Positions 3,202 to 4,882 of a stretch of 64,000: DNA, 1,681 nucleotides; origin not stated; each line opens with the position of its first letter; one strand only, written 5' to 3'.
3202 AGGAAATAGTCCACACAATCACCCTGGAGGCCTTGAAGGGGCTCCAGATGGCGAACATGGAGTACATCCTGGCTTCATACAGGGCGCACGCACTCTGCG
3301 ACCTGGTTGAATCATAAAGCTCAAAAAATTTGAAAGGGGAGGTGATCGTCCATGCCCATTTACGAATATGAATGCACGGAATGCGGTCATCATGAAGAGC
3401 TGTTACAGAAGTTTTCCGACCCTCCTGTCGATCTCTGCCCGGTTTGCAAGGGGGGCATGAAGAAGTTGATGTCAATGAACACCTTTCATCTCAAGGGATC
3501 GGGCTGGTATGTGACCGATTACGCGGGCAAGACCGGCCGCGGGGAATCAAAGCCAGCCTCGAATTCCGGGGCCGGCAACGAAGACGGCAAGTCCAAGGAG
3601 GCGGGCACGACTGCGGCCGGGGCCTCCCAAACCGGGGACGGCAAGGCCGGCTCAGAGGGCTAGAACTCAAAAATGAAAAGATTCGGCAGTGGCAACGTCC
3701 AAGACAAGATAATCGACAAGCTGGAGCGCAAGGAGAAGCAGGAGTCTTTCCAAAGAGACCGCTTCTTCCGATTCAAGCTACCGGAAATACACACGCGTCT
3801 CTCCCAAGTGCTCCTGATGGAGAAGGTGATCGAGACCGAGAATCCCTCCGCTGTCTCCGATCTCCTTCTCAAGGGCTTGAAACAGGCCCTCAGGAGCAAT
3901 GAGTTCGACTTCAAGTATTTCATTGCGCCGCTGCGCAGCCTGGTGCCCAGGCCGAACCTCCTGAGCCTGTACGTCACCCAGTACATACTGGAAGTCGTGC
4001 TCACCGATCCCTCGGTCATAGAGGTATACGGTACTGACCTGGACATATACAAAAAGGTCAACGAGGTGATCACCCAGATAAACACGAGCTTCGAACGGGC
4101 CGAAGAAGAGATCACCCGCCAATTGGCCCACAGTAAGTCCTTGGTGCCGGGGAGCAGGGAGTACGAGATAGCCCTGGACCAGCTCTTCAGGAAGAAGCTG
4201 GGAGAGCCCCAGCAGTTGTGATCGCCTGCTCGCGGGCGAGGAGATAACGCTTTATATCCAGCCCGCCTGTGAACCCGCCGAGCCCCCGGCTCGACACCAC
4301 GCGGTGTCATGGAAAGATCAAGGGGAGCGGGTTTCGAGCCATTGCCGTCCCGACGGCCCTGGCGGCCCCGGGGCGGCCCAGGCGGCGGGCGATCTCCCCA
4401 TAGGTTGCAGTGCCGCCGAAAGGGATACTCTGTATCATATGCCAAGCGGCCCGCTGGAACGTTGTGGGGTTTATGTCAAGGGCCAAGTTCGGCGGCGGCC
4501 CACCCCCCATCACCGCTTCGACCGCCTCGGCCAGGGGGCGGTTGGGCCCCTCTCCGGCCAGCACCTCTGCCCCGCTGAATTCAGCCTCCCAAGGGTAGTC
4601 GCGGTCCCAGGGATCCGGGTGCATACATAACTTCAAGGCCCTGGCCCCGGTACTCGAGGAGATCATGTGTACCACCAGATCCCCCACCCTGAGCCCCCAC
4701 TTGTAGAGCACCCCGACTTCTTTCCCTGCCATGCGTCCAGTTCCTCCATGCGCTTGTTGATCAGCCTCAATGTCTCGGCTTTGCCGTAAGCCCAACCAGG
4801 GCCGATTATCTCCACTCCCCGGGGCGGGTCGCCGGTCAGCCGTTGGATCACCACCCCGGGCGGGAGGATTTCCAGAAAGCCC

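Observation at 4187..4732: Ogt/MGMT DNA-repair methyltransferase with TGA in place of the active-site cysteine codon: candidate selenoprotein or fresh pseudogene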

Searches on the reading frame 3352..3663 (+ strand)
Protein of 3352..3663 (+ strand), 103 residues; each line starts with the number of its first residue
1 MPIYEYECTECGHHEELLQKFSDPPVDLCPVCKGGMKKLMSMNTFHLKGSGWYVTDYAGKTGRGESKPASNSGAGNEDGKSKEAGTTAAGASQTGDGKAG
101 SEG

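Call 48: search_protein_families(library=ncbifam, proteins=[window:3352-3663:+], max_evalue=0.00001)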
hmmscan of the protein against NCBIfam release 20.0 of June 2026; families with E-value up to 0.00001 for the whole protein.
window:3352-3663:+ (103 aa): 2 families
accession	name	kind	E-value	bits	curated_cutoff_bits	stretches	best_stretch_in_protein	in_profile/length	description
TIGR02605.1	CxxC_CxxC_SSSS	subfamily_domain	3.8e-19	68.5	31.3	1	1-51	1-52/52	FmdB family zinc ribbon protein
NF053663.1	RPWMISH_prot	domain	9.3e-06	26.4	120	0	1-42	1-42/115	RPWMISH domain-containing protein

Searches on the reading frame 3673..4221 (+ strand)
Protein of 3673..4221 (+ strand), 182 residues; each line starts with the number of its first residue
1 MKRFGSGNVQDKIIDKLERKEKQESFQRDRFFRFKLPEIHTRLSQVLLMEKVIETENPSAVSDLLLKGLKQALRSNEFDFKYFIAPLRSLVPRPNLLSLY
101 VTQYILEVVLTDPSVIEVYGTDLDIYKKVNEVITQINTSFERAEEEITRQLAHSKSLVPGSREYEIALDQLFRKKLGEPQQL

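Call 48: search_protein_families(library=ncbifam, proteins=[window:3673-4221:+], max_evalue=0.00001)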
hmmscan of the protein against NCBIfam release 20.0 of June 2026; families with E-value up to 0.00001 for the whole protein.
window:3673-4221:+ (182 aa): 0 families

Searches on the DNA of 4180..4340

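Call 33: search_rna_families(source=window, start=4180, end=4340, threshold=evalue, max_evalue=10, show_alignments=5)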
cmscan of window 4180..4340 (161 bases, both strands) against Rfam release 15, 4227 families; matches with E-value up to 10: 0.
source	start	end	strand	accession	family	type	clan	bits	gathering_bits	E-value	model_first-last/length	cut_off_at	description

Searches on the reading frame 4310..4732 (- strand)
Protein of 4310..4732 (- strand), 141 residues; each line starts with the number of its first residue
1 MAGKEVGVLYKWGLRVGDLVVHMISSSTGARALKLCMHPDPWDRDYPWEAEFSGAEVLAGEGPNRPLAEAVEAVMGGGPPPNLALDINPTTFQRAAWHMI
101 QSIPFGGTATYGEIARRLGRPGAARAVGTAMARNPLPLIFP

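Call 18: find_related_loci(query=window:4310-4732:-, collection=genome_contigs, flank=10000)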
Query seq(141 aa) (141 aa) in genome_contigs; peptide patterns used: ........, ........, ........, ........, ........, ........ (x = any residue, [..] = any of these).
372 stretches matched a pattern; 115 encode a relative of the query (tblastn E <= 1e-3); the best 80 are kept; 80 distinct loci.
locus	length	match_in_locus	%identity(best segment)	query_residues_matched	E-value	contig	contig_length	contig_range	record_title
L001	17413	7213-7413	57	76-141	4e-19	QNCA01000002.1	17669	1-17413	MAG: Planctomycetota bacterium isolate B129_G9 B129_Guay9_scaffold_02301, whole genome shotgun sequence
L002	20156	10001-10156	62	90-141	3e-17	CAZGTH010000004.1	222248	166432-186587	MAG TPA_asm: uncultured Planctomycetales bacterium isolate SRP329715_co2_383 genome assembly, contig: NODE_83_length_222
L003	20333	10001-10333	37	20-141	1e-16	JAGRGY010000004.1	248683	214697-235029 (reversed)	MAG: Gammaproteobacteria bacterium isolate HKST-UBA186 2011-04-20_1_(paired)_contig_1221, whole genome shotgun sequence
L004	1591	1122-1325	49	77-141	2e-16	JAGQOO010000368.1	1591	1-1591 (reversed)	MAG: Phycisphaerales bacterium isolate HKST-UBA16 NODE_368_length_1591_cov_3.679657, whole genome shotgun sequence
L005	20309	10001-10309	41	38-141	2e-15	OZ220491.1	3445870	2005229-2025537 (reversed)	MAG: Acidimicrobiales bacterium isolate 383ba79e-94a5-4396-b72d-754c03a60d81 genome assembly, chromosome: 1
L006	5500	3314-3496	52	82-141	3e-15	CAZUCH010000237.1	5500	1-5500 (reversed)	MAG TPA_asm: uncultured Planctomycetales bacterium isolate binchicken_co86_161 genome assembly, contig: NODE_8204_length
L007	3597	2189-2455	45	54-141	7e-15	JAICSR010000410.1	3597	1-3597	MAG: Ktedonobacterales bacterium isolate GZL_HYHR_2_bin.65 k141_4228146_length_3597_cov_13.0000, whole genome shotgun se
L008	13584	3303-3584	44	48-141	1e-14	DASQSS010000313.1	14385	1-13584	MAG TPA_asm: Ktedonobacterales bacterium isolate SMAG_U10915 k141_17741, whole genome shotgun sequence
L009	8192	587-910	43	42-141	3e-14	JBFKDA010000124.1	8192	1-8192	MAG: Acidimicrobiia bacterium isolate Mix_sand20.2022.06.G.37 k141_761023_length_8192_cov_15.3674, whole genome shotgun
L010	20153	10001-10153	61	92-141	6e-14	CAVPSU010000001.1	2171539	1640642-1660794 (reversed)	MAG: uncultured Chloroflexia bacterium isolate MFD09730.bin.2.106 genome assembly, contig: contig_13157, whole genome sh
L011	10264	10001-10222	48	67-141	6e-14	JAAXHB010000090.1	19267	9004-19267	MAG: Actinomycetota bacterium isolate Plut_88878 unfiltered_Plut_88878_genomic_contig_178273, whole genome shotgun seque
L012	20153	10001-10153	61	92-141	2e-13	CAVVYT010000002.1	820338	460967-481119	MAG: uncultured Chloroflexia bacterium isolate MFD03899.bin.2.174 genome assembly, contig: contig_14525, whole genome sh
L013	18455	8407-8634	47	67-141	2e-13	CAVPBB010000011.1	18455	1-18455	MAG: uncultured Chloroflexia bacterium isolate MFD00031.bin.2.93 genome assembly, contig: contig_54860, whole genome sho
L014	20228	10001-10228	47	67-141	2e-13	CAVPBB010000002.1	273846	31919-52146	MAG: uncultured Chloroflexia bacterium isolate MFD00031.bin.2.93 genome assembly, contig: contig_34586, whole genome sho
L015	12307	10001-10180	52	81-141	2e-13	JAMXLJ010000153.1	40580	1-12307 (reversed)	MAG: Acidimicrobiia bacterium isolate Bin.002_Pasture k127_8519684, whole genome shotgun sequence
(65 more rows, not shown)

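Call 60: search_protein_representatives(protein=window:4310-4732:-)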
Query: 141 residues. Proteins with E-value up to 0.001 (for the whole library): 21654; up to 1e-10: 795; up to 1e-30: 2. The best 150 are listed.
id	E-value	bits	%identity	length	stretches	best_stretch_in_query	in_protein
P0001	3.1e-86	303.3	99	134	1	8-141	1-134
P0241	3.6e-47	176.5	61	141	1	1-141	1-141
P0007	1.0e-25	106.9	46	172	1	1-141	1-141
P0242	1.1e-25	106.8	46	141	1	1-141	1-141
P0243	3.5e-23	98.7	43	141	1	2-141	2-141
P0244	7.7e-23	97.6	43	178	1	1-141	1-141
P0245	7.6e-21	91.1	41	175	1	1-141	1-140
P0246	1.9e-20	89.8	42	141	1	1-141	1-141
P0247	3.1e-20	89.1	40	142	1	1-141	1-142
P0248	3.8e-20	88.8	41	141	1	1-141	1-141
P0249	4.5e-20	88.6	40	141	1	2-141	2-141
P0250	1.6e-19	86.8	39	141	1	1-141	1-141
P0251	6.2e-19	84.9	41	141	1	1-141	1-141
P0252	1.5e-18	83.6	41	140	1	1-141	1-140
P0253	3.5e-18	82.4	47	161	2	72-141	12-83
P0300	1.0e-13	67.9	50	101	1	64-141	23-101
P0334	4.6e-13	65.8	33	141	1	1-141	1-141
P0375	1.1e-12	64.6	41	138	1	43-141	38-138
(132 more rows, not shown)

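Call 62: find_encoding_contigs(protein=P0241, flank=6000, max_places=3)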
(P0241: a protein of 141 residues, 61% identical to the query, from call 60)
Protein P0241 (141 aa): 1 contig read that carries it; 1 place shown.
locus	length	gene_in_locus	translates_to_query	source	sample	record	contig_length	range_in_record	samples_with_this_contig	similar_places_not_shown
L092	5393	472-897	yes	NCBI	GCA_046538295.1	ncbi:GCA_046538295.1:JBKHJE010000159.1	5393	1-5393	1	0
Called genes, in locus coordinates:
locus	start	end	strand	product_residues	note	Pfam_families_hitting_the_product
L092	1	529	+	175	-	PF04055:Radical_SAM, PF16199:Radical_SAM_C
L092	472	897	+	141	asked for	PF01035:DNA_binding_1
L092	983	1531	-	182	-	PF04368:DUF507 (weak)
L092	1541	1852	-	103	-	PF09723:Zn_ribbon_8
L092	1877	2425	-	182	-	-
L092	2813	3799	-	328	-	PF01012:ETF, PF00766:ETF_alpha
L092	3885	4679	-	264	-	PF01012:ETF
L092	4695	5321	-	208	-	PF00440:TetR_N, PF08359:TetR_C_4, PF17932:TetR_C_24, PF17938:TetR_C_29 (weak)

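Call 64: find_encoding_contigs(protein=P0242, flank=6000, max_places=2)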
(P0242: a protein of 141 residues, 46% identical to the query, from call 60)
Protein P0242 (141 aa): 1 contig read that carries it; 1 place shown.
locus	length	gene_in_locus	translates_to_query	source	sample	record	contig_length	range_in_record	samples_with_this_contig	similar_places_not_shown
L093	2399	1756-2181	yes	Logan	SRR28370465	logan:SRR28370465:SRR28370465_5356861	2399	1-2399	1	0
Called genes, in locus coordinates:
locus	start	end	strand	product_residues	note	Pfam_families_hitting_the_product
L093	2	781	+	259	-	?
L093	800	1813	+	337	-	PF04055:Radical_SAM, PF16199:Radical_SAM_C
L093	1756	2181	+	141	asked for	PF01035:DNA_binding_1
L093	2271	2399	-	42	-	?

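Call 65: find_encoding_contigs(protein=P0243, flank=6000, max_places=2)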
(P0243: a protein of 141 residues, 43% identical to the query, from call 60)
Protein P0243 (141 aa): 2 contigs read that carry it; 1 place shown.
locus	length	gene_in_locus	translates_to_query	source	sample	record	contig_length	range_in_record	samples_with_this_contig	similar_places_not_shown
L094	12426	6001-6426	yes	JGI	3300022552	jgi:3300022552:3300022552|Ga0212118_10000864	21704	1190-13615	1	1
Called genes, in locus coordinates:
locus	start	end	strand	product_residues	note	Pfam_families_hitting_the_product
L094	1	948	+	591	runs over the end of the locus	PF00664:ABC_membrane, PF00005:ABC_tran, PF02463:SMC_N (faint), PF13401:AAA_22 (faint)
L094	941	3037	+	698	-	PF00664:ABC_membrane, PF00005:ABC_tran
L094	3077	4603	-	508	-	PF02629:CoA_binding, PF13380:CoA_binding_2, PF13607:Succ_CoA_lig, PF19045:Ligase_CoA_2 (weak)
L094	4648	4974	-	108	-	PF04355:BamE (weak)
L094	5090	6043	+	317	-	PF04055:Radical_SAM, PF16199:Radical_SAM_C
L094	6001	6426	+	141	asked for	PF01035:DNA_binding_1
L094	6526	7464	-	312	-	PF00698:Acyl_transf_1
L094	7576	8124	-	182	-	PF04368:DUF507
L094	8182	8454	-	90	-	PF09723:Zn_ribbon_8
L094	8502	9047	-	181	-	-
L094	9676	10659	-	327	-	PF01012:ETF, PF00766:ETF_alpha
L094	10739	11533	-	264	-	PF01012:ETF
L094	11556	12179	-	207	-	PF00440:TetR_N, PF08359:TetR_C_4, PF17932:TetR_C_24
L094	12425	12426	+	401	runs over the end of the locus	PF13458:Peripla_BP_6, PF01094:ANF_receptor (weak)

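Call 67: find_encoding_contigs(protein=P0334, flank=3000, max_places=1)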
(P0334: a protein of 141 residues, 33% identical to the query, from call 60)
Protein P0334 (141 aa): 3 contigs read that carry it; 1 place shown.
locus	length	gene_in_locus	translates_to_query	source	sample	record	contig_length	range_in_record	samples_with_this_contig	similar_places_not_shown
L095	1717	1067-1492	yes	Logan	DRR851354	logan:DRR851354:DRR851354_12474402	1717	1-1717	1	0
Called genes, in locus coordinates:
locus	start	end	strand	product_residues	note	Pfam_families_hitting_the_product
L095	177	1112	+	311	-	PF04055:Radical_SAM, PF16199:Radical_SAM_C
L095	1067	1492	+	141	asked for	PF01035:DNA_binding_1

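Call 68: find_encoding_contigs(protein=P0300, flank=3000, max_places=1)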
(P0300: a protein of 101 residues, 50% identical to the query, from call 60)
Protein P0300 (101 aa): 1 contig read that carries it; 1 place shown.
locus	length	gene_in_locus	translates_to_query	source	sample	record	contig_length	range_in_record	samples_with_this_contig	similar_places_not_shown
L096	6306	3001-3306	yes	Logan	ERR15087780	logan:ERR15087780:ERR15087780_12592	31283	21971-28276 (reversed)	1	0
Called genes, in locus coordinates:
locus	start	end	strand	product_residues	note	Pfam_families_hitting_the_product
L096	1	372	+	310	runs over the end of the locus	PF01040:UbiA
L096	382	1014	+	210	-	PF00510:COX3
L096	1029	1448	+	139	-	PF03626:COX4_pro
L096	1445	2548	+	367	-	PF02630:SCO1-SenC, PF04238:DUF420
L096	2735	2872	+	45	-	-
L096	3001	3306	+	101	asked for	PF01035:DNA_binding_1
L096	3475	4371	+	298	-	-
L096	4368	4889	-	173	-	PF00293:NUDIX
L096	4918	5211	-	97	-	-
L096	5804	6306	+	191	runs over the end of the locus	PF00156:Pribosyltran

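Call 73: list_cluster_members(proteins=[P0241, P0242, P0243, P0246, P0247, P0248, P0250, P0251, P0300, P0375])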
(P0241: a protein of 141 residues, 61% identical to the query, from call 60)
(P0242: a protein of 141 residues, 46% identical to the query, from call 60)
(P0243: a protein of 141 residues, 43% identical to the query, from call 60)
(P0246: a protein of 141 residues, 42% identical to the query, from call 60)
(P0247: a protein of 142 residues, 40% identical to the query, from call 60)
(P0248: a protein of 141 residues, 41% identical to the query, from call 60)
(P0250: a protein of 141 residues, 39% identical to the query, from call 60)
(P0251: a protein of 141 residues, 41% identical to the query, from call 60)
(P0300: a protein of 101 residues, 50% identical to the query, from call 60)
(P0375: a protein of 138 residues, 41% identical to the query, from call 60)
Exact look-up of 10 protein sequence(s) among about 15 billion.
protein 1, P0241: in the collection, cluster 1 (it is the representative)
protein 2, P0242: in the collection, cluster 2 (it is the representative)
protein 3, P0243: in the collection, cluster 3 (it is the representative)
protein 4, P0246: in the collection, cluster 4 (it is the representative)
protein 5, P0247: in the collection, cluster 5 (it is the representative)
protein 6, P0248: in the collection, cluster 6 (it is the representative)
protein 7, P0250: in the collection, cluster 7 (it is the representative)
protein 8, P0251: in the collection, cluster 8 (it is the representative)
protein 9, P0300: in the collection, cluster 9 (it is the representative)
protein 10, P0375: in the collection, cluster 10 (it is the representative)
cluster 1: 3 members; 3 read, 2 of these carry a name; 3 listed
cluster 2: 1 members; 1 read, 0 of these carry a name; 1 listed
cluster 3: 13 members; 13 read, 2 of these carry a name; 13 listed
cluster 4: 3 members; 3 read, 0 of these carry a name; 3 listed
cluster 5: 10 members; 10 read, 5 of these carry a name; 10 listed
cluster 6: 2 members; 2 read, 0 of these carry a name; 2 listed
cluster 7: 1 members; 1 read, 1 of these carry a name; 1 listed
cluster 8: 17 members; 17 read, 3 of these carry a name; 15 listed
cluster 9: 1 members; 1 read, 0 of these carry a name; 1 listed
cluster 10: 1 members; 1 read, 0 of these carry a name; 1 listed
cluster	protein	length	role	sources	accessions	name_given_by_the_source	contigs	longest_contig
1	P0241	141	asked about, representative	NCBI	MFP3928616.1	MAG: methylated-DNA--[protein]-cysteine S-methyltransferase [Desulfobacteraceae bacterium]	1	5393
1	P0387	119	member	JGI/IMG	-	O6-methylguanine-DNA--protein-cysteine methyltransferase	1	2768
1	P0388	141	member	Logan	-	-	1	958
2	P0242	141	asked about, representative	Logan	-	-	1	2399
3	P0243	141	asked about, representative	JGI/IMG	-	-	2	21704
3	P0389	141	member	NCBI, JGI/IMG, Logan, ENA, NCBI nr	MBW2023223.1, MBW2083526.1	MAG: methylated-DNA--[protein]-cysteine S-methyltransferase [Deltaproteobacteria ... | methylated-DNA--[protein]-cysteine S-methyltransferase [Deltaproteobacteria bacterium]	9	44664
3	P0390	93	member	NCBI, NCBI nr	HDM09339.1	MAG TPA: methylated-DNA--[protein]-cysteine S-methyltransferase, partial ... | methylated-DNA--[protein]-cysteine S-methyltransferase [Desulfobacteraceae bacterium]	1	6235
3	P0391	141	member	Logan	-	-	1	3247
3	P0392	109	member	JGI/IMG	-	-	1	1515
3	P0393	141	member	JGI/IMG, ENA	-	-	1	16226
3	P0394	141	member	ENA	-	-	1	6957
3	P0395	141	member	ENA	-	-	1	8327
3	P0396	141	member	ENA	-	-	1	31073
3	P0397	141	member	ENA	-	-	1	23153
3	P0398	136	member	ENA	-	-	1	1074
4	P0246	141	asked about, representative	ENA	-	-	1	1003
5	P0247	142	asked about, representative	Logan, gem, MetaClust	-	\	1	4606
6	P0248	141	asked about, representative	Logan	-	-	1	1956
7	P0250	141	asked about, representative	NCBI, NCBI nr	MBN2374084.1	methylated-DNA--[protein]-cysteine S-methyltransferase [bacterium]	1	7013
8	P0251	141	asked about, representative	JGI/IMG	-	O6-methylguanine-DNA--protein-cysteine methyltransferase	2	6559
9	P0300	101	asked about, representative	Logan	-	-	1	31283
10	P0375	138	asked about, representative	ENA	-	-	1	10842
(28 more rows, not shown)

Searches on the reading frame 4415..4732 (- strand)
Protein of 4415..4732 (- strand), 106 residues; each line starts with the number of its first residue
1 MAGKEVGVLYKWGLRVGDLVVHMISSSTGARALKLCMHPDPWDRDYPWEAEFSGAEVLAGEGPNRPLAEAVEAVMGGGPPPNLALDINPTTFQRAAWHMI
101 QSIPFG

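Call 37: find_homologous_proteins(query=window:4415-4732:-, max_evalue=0.001)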
Query seq(106 aa) (106 aa): 1 proteins with E <= 0.001 among 7 candidates.
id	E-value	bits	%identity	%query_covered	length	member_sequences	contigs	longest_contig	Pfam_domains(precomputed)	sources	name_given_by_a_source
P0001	3.3e-62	226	99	93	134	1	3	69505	PF01035.27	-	-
